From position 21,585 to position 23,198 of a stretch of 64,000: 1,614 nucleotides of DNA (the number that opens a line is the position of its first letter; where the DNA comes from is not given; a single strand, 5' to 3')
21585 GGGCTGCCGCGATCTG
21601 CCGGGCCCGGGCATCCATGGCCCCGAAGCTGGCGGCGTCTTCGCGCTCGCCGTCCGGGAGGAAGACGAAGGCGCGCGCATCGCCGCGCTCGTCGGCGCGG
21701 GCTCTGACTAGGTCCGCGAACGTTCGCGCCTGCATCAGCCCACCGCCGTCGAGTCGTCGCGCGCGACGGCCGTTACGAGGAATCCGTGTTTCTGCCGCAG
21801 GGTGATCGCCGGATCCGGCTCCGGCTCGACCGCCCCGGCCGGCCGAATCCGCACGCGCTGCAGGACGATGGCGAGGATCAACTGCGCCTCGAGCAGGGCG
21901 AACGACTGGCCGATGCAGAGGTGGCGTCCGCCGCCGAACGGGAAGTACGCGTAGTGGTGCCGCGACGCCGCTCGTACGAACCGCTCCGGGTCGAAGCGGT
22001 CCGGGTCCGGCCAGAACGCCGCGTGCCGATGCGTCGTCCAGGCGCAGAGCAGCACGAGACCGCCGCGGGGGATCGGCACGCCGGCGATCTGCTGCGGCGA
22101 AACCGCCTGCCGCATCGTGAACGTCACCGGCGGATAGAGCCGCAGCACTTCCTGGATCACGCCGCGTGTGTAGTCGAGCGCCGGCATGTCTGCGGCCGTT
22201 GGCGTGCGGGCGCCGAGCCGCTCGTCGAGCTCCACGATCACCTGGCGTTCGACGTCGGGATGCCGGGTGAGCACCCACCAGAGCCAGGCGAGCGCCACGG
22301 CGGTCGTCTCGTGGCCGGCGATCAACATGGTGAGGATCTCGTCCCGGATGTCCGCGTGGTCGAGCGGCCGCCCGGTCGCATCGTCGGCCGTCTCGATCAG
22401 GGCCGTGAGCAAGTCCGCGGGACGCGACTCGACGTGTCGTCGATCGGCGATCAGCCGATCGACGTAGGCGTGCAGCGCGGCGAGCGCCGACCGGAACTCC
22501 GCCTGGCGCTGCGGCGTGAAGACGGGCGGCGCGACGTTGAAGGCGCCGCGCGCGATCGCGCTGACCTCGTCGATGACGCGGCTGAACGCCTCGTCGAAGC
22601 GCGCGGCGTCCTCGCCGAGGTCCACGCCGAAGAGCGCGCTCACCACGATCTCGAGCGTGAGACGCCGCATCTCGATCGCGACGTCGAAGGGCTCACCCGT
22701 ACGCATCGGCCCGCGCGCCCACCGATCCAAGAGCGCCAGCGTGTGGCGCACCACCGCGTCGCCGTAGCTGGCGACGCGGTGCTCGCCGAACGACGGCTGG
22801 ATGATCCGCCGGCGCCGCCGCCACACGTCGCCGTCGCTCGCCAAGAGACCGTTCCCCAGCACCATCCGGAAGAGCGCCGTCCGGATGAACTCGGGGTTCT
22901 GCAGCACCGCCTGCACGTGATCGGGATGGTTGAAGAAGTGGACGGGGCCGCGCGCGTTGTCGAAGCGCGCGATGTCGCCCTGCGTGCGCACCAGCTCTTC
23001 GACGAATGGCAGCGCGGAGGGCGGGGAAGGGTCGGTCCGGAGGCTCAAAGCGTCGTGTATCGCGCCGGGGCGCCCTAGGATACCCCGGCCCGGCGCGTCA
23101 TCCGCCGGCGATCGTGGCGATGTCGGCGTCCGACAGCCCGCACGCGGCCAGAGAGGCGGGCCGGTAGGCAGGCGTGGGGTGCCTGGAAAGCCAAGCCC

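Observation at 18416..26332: Orphan lipid-tailoring operon: FAAL, carrier-condensation didomain, P450, sulfotransferase, class-V PLP enzyme and a secreted protein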

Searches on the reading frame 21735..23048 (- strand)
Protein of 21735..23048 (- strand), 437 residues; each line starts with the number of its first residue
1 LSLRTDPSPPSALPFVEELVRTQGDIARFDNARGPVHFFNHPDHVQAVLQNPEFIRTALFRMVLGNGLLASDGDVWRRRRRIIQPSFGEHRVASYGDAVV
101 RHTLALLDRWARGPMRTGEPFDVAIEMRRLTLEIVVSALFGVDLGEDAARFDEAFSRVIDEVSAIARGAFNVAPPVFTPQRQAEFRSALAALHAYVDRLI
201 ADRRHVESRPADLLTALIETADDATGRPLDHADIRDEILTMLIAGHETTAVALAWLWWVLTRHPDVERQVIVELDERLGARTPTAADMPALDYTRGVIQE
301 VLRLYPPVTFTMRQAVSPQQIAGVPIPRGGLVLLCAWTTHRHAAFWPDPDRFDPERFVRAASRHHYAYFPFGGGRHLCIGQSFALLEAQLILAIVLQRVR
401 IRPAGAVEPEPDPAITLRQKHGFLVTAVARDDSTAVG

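Call 6: search_protein_families(library=pfam, proteins=[window:21735-23048:-], max_evalue=0.01)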
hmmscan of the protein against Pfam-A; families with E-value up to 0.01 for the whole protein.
window:21735-23048:- (437 aa): 1 family
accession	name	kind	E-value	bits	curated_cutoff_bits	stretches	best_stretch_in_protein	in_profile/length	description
PF00067.27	p450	-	6.2e-77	259.7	22.8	1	16-418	26-454/462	Cytochrome P450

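Call 7: search_protein_families(library=ncbifam, proteins=[window:21735-23048:-], max_evalue=0.001)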
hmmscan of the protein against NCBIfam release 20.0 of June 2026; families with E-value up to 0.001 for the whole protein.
window:21735-23048:- (437 aa): 9 families
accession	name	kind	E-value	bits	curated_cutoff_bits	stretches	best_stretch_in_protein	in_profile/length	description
NF051859.1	AlbFlvMonOxTrpSyn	equivalog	1.9e-69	234.4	700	1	20-430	48-457/457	bifunctional albaflavenone monooxygenase/terpene synthase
NF045812.1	PentlenOxigase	equivalog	5.6e-58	196.8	800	1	22-416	32-426/444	pentalenene oxygenase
NF050147.1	aminopyruv_ApyO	equivalog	2.5e-49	168.1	525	1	64-431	76-425/444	RiPP biosynthesis cytochrome P450 ApyO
TIGR04538.1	P450_cycloAA_1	subfamily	2.3e-20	72.8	500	1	190-399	175-366/395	cytochrome P450, cyclodipeptide synthase-associated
TIGR04515.1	P450_rel_GT_act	subfamily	4.8e-11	42.6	343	1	76-366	100-332/386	P450-derived glycosyltransferase activator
NF053744.1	FAProxCypCBc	equivalog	1.3e-10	40.4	600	1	292-380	274-365/416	CYP152 family fatty-acid peroxygenase CypC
NF041177.1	Cyp119_Thmprot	equivalog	3.1e-10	39.4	680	1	297-400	245-341/368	cytochrome P450 Cyp119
NF041802.1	P450_SolI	exception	3.5e-09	35.6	850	1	202-400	225-396/424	solanimycin biosynthesis cytochrome P450 SolI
TIGR04458.1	CYP450_TxtE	equivalog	3.9e-08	32.3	500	1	177-406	178-383/403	4-nitrotryptophan synthase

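Call 32: search_solved_structures(query=window:21735-23048:-, max_evalue=1e-30)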
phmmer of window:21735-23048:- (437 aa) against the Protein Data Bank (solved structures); distinct sequences matched with E-value up to 1e-30: 144 (the best 60 are shown).
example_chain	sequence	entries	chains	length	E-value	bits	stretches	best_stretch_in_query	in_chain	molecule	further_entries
7wzl_A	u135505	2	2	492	2.3e-64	221.1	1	60-420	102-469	Putative cytochrome P450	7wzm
6j94_A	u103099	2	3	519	2.9e-48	168.1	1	55-429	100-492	Protein LUTEIN DEFICIENT 5, chloroplastic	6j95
6l8i_A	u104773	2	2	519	4.7e-48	167.4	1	55-429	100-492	Protein LUTEIN DEFICIENT 5, chloroplastic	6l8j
7f3h_A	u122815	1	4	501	2.3e-46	161.9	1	61-401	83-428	Bifunctional cytochrome P450/NADPH--P450 reductase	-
3dbg_A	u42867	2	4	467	1.3e-45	159.4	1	13-431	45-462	Putative cytochrome P450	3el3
7f3w_A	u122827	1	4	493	2.2e-45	158.6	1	61-401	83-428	cytochrome P450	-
4h24_A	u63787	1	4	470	3.8e-44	154.5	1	61-429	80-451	Cytochrome P450-BM3 variant P450BM3-Cis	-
7y0r_A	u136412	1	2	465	5.7e-44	153.9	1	61-429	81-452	Bifunctional cytochrome P450/NADPH--P450 reductase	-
3cbd_A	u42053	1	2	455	1.1e-43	153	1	61-428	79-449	Bifunctional P-450/NADPH-P450 reductase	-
7wde_A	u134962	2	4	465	1.4e-43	152.7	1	61-429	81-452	Bifunctional cytochrome P450/NADPH--P450 reductase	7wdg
1zoa_A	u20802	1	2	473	1.4e-43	152.6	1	61-429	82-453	Bifunctional P-450:NADPH-P450 reductase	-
9uxz_A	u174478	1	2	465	1.4e-43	152.6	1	61-429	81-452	Bifunctional cytochrome P450/NADPH--P450 reductase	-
4kf2_A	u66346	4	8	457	2.3e-43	151.9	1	61-429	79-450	Bifunctional P-450/NADPH-P450 reductase | Bifunctional cytochrome P450/NADPH--P450 reductase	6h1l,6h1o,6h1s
6h1t_A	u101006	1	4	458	2.3e-43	151.9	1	61-429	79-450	Bifunctional cytochrome P450/NADPH--P450 reductase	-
4key_A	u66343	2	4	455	2.4e-43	151.9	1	61-428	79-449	Bifunctional P-450/NADPH-P450 reductase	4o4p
6hn8_A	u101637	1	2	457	2.4e-43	151.9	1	61-428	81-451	Bifunctional cytochrome P450/NADPH--P450 reductase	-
4kf0_A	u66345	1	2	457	3e-43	151.5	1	61-429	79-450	Bifunctional P-450/NADPH-P450 reductase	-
2uwh_A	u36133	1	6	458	3e-43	151.5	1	61-429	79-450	BIFUNCTIONAL P-450: NADPH-P450 REDUCTASE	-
7wy3_A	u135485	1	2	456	3.1e-43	151.5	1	61-428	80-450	Bifunctional cytochrome P450/NADPH--P450 reductase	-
4kew_A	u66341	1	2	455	3.2e-43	151.5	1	61-428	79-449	Bifunctional P-450/NADPH-P450 reductase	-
7y9l_A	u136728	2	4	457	3.8e-43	151.2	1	61-429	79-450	Bifunctional cytochrome P450/NADPH--P450 reductase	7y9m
1bvy_A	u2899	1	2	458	3.9e-43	151.2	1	61-429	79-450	PROTEIN (CYTOCHROME P450 BM-3)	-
1bu7_A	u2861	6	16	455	4e-43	151.1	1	61-428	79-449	PROTEIN (CYTOCHROME P450) | CYTOCHROME P450 BM-3 | CYTOCHROME P450 102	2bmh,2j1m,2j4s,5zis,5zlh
23ub_A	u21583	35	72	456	4.1e-43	151.1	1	61-428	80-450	Bifunctional cytochrome P450/NADPH--P450 reductase | Bifunctional P-450/NADPH-P450 reductase | Bifunctional cytochrome P450/NADPH-P450 reductase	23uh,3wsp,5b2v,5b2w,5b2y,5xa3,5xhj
4zfa_A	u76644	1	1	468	4.1e-43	151.1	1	61-429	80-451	Bifunctional P-450/NADPH-P450 reductase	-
3ben_A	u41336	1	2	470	4.2e-43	151.1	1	61-429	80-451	Cytochrome P450 102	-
2ij2_A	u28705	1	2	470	4.2e-43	151.1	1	61-429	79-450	Cytochrome P450 BM3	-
1fag_A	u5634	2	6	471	4.2e-43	151.1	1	61-429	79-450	CYTOCHROME P450 BM-3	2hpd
1jpz_A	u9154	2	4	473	4.3e-43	151.1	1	61-429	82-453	BIFUNCTIONAL P-450:NADPH-P450 REDUCTASE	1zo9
5og9_A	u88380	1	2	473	4.4e-43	151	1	60-429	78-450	Bifunctional cytochrome P450/NADPH--P450 reductase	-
6k24_A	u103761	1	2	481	4.4e-43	151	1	61-429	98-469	Bifunctional cytochrome P450/NADPH--P450 reductase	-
8q2f_A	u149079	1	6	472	4.6e-43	151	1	70-428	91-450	Bifunctional cytochrome P450/NADPH--P450 reductase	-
4kpb_A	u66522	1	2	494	4.8e-43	150.9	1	61-429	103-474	Cytochrome P450 BM-3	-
6jmw_A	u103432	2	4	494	4.8e-43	150.9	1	61-429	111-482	Bifunctional cytochrome P450/NADPH--P450 reductase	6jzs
4kpa_A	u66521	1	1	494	4.9e-43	150.8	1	61-429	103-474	Cytochrome P450 BM-3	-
2x7y_A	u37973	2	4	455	5e-43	150.8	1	61-428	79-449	BIFUNCTIONAL P-450/NADPH-P450 REDUCTASE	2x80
7wy2_A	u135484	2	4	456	5e-43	150.8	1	61-428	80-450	Bifunctional cytochrome P450/NADPH--P450 reductase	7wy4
6ly4_A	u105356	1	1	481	5e-43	150.8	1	60-429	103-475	Bifunctional cytochrome P450/NADPH--P450 reductase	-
7yd9_A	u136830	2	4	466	5.1e-43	150.8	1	65-429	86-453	Bifunctional cytochrome P450/NADPH--P450 reductase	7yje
5b2u_A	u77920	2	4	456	5.1e-43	150.8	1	61-428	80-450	Bifunctional cytochrome P450/NADPH--P450 reductase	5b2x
7egn_A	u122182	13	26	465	5.1e-43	150.8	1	61-429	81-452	Bifunctional cytochrome P450/NADPH--P450 reductase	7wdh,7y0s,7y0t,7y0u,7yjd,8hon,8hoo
9iss_A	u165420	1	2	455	5.5e-43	150.7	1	61-428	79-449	Bifunctional cytochrome P450/NADPH--P450 reductase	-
3qi8_B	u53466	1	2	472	5.6e-43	150.7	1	61-429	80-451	Evolved Cytochrome P450 variant (22A3)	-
9l7s_A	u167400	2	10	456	5.7e-43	150.6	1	63-428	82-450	Bifunctional cytochrome P450/NADPH--P450 reductase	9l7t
7yda_A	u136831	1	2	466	5.7e-43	150.6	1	61-429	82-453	Bifunctional cytochrome P450/NADPH--P450 reductase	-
9ist_A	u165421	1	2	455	5.7e-43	150.6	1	61-428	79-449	Bifunctional cytochrome P450/NADPH--P450 reductase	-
3psx_A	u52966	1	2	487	5.9e-43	150.6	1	61-429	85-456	Bifunctional P-450/NADPH-P450 reductase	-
9isu_A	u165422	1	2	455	6.1e-43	150.5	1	62-428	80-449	Bifunctional cytochrome P450/NADPH--P450 reductase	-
9l7v_A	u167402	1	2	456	6.4e-43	150.5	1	63-428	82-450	Bifunctional cytochrome P450/NADPH--P450 reductase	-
9l7u_A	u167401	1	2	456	6.4e-43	150.5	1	63-428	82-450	Bifunctional cytochrome P450/NADPH--P450 reductase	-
7wdd_A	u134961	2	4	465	6.7e-43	150.4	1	62-429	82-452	Bifunctional cytochrome P450/NADPH--P450 reductase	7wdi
1zo4_A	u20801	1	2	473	6.8e-43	150.4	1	61-429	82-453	Bifunctional P-450:NADPH-P450 reductase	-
3m4v_A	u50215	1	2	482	6.9e-43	150.4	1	61-429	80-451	Bifunctional P-450/NADPH-P450 reductase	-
5dyp_A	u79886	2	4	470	8e-43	150.2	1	61-429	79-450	Bifunctional P-450/NADPH-P450 reductase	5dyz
3kx5_A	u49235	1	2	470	8e-43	150.2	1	61-429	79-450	Bifunctional P-450/NADPH-P450 reductase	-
7ydc_A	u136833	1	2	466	8.2e-43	150.1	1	61-429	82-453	Bifunctional cytochrome P450/NADPH--P450 reductase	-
4h23_A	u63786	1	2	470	9.4e-43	149.9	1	61-429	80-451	Cytochrome P450-BM3 variant P411BM3-Cis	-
8qze_A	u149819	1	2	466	1e-42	149.8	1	61-429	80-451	Bifunctional cytochrome P450/NADPH--P450 reductase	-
1p0x_A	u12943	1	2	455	1.1e-42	149.8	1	61-428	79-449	Bifunctional P-450:NADPH-P450 reductase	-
4zf6_A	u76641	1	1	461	1.2e-42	149.6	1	60-429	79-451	Bifunctional P-450/NADPH-P450 reductase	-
